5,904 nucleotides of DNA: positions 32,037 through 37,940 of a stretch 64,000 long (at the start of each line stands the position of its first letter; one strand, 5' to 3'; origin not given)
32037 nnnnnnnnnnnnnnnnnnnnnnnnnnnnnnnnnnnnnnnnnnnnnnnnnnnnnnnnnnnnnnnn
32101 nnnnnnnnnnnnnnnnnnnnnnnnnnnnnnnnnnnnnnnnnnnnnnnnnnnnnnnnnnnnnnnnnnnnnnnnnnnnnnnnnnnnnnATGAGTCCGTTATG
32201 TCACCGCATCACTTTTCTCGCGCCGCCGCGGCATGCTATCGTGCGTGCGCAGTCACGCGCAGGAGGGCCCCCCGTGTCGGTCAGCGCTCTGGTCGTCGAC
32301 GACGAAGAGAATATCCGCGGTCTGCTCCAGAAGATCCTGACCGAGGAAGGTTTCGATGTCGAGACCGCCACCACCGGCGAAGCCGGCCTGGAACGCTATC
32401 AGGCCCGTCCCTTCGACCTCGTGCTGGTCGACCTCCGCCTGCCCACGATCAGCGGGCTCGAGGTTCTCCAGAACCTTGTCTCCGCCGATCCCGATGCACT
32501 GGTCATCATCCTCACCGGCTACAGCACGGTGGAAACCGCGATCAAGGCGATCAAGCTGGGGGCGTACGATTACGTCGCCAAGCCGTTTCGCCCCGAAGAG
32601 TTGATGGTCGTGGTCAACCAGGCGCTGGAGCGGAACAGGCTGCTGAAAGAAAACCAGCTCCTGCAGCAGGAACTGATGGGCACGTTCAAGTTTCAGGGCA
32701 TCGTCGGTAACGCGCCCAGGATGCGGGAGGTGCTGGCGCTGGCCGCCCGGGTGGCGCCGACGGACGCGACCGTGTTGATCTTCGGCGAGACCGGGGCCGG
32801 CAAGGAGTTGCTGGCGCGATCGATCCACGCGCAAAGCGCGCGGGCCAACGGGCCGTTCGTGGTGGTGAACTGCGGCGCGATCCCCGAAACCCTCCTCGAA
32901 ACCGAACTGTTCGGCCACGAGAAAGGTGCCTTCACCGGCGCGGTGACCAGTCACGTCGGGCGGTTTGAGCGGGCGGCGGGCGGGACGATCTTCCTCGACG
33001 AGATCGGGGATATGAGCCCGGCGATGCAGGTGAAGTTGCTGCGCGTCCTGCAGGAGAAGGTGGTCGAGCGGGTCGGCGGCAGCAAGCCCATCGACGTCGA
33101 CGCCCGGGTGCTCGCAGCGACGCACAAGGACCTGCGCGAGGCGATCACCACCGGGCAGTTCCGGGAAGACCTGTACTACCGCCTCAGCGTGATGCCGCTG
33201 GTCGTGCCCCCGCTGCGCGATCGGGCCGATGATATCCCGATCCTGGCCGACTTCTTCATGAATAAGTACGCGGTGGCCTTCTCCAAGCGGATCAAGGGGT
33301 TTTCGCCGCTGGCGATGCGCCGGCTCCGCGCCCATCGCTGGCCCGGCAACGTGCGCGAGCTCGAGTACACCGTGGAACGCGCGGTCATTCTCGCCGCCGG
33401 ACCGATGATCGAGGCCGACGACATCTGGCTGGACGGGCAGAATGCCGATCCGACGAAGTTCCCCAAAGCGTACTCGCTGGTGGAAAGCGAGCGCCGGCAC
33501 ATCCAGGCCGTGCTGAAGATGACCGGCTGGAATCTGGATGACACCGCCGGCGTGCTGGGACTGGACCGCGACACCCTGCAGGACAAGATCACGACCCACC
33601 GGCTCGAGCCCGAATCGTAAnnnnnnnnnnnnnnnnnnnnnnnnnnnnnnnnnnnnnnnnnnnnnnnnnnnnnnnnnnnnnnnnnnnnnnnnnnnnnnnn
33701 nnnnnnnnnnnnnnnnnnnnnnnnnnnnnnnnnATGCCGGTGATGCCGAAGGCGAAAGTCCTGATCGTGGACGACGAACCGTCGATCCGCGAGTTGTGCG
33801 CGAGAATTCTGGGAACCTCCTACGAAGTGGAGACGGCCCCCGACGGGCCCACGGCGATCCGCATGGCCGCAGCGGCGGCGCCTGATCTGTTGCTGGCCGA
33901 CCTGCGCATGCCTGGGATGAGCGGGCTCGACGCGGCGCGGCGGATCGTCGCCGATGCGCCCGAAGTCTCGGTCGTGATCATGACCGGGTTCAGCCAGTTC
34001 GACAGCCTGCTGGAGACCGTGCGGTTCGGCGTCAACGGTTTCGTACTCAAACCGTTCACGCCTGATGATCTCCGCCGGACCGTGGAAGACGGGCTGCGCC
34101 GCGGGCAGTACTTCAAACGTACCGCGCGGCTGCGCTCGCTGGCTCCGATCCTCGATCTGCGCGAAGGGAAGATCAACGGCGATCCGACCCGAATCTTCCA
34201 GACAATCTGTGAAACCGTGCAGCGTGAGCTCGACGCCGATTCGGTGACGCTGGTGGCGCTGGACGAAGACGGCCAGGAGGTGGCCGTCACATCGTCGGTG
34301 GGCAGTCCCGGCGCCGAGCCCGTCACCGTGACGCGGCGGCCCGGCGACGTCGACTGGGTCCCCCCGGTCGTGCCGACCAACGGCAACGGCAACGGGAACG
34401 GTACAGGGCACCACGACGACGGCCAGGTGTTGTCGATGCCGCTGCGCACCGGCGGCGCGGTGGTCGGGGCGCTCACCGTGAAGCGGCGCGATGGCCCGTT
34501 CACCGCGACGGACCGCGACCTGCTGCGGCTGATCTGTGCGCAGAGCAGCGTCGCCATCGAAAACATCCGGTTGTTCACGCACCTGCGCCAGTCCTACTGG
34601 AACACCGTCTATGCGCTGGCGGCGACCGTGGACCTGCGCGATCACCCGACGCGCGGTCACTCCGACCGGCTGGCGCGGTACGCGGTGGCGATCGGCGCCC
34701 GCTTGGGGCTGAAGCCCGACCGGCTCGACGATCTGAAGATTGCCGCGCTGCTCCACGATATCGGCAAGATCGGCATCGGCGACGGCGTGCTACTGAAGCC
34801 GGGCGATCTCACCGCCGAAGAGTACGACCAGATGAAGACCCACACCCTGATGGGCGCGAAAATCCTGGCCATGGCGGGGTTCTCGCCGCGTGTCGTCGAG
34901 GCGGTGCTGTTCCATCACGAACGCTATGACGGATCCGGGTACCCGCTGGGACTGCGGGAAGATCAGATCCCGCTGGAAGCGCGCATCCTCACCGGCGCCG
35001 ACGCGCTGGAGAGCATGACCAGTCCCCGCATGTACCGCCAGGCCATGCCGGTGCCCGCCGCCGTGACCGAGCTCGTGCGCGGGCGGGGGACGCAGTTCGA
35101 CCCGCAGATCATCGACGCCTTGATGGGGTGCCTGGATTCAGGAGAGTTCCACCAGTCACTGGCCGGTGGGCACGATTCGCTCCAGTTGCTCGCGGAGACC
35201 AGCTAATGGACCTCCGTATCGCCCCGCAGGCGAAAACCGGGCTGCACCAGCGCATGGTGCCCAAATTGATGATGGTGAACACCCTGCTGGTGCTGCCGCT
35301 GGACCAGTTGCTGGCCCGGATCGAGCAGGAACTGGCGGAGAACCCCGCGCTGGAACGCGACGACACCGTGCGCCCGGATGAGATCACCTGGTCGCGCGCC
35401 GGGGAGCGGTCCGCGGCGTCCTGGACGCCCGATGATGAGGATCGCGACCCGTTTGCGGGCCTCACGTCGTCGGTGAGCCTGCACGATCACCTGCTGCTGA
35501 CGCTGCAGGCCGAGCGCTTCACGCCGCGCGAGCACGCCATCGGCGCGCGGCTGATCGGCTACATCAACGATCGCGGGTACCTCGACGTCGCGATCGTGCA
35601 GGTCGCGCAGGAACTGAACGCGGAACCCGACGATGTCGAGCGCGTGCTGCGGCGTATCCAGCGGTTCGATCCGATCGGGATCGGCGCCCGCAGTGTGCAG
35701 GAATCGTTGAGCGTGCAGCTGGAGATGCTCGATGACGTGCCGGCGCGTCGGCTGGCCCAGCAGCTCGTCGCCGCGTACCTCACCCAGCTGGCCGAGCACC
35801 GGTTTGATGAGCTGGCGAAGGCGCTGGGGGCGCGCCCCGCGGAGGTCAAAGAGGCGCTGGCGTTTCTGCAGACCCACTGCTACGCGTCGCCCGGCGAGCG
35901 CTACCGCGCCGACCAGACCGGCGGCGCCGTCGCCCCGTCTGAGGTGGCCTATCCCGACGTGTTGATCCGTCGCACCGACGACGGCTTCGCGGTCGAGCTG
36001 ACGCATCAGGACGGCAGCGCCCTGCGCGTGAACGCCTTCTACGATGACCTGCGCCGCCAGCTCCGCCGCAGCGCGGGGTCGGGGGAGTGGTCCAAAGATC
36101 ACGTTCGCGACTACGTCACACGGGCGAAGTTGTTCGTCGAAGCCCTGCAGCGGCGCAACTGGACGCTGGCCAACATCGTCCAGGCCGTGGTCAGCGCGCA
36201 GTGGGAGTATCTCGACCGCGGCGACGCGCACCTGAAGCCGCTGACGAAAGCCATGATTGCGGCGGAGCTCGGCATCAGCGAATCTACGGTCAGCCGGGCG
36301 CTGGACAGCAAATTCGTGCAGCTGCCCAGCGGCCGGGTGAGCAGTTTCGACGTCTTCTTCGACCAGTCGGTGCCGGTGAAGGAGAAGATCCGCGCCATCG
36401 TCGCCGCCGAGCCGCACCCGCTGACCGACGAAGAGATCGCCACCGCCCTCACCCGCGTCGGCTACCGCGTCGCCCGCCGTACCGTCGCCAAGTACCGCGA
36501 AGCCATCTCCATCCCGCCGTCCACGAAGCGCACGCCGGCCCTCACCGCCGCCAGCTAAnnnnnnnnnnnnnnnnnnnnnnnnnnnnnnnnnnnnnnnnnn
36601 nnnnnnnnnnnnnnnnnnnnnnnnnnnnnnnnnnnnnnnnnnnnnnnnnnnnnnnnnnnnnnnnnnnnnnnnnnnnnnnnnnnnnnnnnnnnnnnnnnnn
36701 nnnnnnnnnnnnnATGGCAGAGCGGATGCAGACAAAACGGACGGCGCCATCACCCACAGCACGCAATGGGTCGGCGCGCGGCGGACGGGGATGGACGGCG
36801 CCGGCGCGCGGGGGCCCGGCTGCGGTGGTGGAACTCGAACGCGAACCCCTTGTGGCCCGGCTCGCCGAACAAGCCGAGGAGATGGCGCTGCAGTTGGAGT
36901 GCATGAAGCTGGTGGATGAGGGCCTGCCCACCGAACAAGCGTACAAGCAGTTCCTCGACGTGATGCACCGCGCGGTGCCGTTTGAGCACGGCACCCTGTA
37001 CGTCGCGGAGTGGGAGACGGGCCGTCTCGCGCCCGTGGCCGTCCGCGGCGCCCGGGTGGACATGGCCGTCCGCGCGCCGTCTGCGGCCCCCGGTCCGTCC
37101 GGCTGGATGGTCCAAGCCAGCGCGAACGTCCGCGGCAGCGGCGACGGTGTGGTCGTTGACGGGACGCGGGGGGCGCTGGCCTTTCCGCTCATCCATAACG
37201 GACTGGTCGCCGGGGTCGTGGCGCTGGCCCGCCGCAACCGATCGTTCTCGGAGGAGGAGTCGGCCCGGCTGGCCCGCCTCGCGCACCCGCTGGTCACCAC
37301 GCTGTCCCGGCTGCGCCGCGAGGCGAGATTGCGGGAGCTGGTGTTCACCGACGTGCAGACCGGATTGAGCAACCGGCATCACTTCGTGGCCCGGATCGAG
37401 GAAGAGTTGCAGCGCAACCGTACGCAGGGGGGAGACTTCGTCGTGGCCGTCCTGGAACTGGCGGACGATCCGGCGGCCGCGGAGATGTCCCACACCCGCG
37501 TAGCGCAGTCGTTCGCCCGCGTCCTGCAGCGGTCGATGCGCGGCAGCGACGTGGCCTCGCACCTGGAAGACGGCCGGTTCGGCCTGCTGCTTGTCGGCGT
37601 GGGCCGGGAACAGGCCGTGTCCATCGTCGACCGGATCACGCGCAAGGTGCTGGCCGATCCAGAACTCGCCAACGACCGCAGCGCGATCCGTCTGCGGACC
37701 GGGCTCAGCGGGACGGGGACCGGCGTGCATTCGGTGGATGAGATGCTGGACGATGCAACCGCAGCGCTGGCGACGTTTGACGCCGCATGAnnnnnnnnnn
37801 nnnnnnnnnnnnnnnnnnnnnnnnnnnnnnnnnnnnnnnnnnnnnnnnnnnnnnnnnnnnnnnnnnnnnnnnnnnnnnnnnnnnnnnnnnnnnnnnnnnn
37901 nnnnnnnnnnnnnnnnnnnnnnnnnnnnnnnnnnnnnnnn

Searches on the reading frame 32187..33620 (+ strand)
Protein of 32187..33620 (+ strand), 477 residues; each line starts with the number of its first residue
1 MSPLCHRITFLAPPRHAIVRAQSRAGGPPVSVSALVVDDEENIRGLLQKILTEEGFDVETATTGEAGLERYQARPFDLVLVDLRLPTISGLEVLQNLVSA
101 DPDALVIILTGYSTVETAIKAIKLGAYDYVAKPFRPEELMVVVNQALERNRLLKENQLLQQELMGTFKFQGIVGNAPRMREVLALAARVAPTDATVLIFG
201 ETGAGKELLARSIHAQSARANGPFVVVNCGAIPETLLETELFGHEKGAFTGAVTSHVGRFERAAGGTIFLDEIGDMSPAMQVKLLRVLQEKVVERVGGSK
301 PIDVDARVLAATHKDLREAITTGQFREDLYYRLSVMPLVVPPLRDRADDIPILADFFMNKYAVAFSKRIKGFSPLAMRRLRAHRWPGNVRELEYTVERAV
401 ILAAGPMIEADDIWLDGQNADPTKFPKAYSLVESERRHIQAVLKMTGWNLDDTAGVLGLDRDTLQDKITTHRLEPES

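Call 5: search_protein_families(library=pfam, proteins=[window:32187-33620:+])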
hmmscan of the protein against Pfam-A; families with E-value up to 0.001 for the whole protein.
window:32187-33620:+ (477 aa): 7 families
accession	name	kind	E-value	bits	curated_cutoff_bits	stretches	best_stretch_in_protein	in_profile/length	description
PF00158.32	Sigma54_activat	-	5.7e-72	241.3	20.2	1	172-338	1-167/168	Sigma-54 interaction domain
PF00072.30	Response_reg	-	2.7e-30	105.2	30.2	1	35-143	2-110/111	Response regulator receiver domain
PF25601.1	AAA_lid_14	-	1.6e-24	85.9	27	1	344-423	1-80/87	AAA+ ATPase lid domain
PF14532.12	Sigma54_activ_2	-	3.5e-18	66.6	25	1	174-343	2-138/138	Sigma-54 interaction domain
PF02954.25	HTH_8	-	1.2e-07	31.8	22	1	432-468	3-39/42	Bacterial regulatory protein, Fis family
PF07728.20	AAA_5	-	4.7e-06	27.1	22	1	196-311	2-120/139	AAA domain (dynein-related subfamily)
PF07724.20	AAA_2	-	0.00059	20.3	27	0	195-308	5-118/166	AAA domain (Cdc48 subfamily)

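Call 47: search_protein_families(library=ncbifam, max_evalue=1, proteins=[window:32274-33620:+])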
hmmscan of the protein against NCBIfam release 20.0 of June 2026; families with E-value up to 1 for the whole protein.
window:32274-33620:+ (448 aa): 126 families (the best 25 are shown)
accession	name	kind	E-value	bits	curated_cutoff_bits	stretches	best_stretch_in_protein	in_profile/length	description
NF008469.0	PRK11361.1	equivalog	9.4e-143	476.2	714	1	5-446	7-458/461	acetoacetate metabolism transcriptional regulator AtoC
TIGR02915.1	PEP_resp_reg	equivalog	1.3e-133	446.1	502.6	1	6-444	2-444/445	PEP-CTERM-box response regulator transcription factor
TIGR01818.1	ntrC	equivalog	1.5e-125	419.6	558.6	1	6-384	2-377/463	nitrogen regulation protein NR(I)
NF007689.0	PRK10365.1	equivalog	6.5e-123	410.8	760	1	3-439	6-439/441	sigma-54-dependent response regulator transcription factor ZraR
NF051870.1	NAssimRespRegNtrX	equivalog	1.1e-112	377.3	600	1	5-439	4-447/452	nitrogen assimilation response regulator NtrX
TIGR01817.1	nifA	equivalog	5.3e-110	368.7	528.85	1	123-399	179-453/534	nif-specific transcriptional activator NifA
NF011695.0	PRK15115.1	equivalog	9.5e-109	364.1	763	1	4-446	8-440/445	two-component system response regulator GlrR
NF050807.1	TransRegFlbDCaul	equivalog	1.4e-104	350.4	750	1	19-399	17-376/454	sigma-54-dependent transcriptional regulator FlbD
NF041946.1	LuxO_transreg_Vib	equivalog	8.3e-102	341.3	800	1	8-381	2-373/463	quorum-sensing sigma-54 dependent transcriptional regulator LuxO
NF008176.1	PRK10923.1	equivalog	3.8e-100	335.7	620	1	6-384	7-381/469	nitrogen regulation protein NR(I)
NF041552.1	TF_PrdR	equivalog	1.4e-98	330.7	795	1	130-441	254-575/577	sigma-54 dependent transcriptional regulator PrdR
NF038308.1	RNA_repair_RtcR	equivalog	5.8e-97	325.7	650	1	86-384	123-432/530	RNA repair transcriptional activator RtcR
NF049963.1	RespRegFlgRCampy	domain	2.1e-95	320.1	750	1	6-443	4-428/429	fla regulon two-component system response regulator FlgR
NF003451.0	PRK05022.1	equivalog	1.2e-94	317.9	476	1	119-392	169-440/512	nitric oxide reductase transcriptional regulator NorR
NF011958.0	PRK15429.1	equivalog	2.1e-84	284.4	830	1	120-438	357-680/692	formate hydrogenlyase transcriptional activator FlhA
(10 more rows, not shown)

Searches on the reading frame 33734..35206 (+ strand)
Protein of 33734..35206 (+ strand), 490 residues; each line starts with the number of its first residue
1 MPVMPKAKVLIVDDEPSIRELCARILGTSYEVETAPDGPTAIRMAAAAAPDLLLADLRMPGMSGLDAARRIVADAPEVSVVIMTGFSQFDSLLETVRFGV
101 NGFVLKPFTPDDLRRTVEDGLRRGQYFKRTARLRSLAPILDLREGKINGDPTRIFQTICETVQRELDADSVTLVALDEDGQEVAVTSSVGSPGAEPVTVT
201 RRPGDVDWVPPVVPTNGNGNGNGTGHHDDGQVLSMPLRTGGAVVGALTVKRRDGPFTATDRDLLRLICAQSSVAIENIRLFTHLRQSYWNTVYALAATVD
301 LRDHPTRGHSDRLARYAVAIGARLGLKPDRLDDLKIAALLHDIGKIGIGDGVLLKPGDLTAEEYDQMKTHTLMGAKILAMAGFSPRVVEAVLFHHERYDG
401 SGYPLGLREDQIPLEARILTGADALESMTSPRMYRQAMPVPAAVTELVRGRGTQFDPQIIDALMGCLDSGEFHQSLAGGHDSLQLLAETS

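Call 5: search_protein_families(library=pfam, proteins=[window:33734-35206:+])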
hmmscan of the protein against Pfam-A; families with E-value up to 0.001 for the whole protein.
window:33734-35206:+ (490 aa): 7 families
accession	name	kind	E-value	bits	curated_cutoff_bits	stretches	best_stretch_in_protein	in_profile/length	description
PF13487.12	HD_5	-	3.8e-35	121.6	27.2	1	299-459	7-170/170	HD domain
PF00072.30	Response_reg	-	1.7e-26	93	30.2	1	9-117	1-110/111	Response regulator receiver domain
PF01966.28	HD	-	7.7e-21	75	22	1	308-428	3-116/116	HD domain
PF13185.12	GAF_2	-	6.7e-12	46.2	28.6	1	150-276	3-136/136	GAF domain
PF13492.12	GAF_3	-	8.2e-11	42.9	27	1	153-277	4-129/129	GAF domain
PF01590.32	GAF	-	5.8e-10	40.3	22.4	1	150-275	1-133/133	GAF domain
PF08668.18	HDOD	-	7e-05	22.8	22.9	1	308-396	97-195/196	HDOD domain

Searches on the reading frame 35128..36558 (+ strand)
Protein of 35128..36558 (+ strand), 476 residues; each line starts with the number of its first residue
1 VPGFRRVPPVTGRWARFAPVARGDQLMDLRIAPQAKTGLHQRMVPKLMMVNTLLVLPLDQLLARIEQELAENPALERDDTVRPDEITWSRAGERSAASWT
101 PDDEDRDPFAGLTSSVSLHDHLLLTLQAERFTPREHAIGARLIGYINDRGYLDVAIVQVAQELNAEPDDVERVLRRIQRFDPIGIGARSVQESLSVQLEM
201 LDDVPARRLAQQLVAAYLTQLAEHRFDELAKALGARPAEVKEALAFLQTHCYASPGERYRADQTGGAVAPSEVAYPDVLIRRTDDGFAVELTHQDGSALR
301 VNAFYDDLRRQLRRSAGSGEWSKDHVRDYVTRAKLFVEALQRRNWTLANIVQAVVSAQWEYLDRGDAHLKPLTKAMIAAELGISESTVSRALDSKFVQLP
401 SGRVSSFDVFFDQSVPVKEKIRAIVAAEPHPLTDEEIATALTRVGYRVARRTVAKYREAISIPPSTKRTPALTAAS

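Call 5: search_protein_families(library=pfam, proteins=[window:35128-36558:+])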
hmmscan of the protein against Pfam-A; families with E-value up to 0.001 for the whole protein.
window:35128-36558:+ (476 aa): 7 families
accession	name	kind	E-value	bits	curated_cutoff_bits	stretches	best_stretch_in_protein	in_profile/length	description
PF04963.19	Sigma54_CBD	-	1.8e-42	145.6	22.9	1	113-305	7-185/185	Sigma-54 factor, core binding domain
PF04552.19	Sigma54_DBD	-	4.7e-32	111.4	22.8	1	326-468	4-158/160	Sigma-54, DNA binding domain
PF00309.25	Sigma54_AID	-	1.8e-06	28.1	23.8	1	36-76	5-45/46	Sigma-54 factor, Activator interacting domain (AID)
PF13545.12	HTH_Crp_2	-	4.2e-05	23.9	27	0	368-392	18-43/70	Crp-like helix-turn-helix domain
PF13384.12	HTH_23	-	0.00042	20.5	24.6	0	377-392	23-38/50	Homeodomain-like domain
PF04539.22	Sigma70_r3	-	0.00065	20.2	25.3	0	374-393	23-42/78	Sigma-70 region 3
PF10078.15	DUF2316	-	0.00086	20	26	0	153-175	23-45/89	Uncharacterized protein conserved in bacteria (DUF2316)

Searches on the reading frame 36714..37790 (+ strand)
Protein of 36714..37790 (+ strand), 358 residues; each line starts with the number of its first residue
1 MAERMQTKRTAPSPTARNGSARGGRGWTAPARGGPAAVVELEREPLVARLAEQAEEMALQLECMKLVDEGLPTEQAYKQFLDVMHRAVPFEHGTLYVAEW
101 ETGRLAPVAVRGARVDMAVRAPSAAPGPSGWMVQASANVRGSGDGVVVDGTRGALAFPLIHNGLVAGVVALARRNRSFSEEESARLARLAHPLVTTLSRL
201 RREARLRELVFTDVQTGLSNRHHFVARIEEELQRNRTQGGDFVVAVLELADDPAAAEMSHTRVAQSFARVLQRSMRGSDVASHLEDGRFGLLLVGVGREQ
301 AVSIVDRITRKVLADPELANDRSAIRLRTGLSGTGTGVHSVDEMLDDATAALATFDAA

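Call 5: search_protein_families(library=pfam, proteins=[window:36714-37790:+])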
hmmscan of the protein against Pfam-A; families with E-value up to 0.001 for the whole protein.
window:36714-37790:+ (358 aa): 2 families
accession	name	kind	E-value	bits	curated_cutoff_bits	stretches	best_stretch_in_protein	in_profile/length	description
PF00990.26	GGDEF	-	1.9e-09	37.9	23.8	1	264-353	59-152/161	Diguanylate cyclase, GGDEF domain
PF13185.12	GAF_2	-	0.00043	20.9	28.6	1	75-193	6-131/136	GAF domain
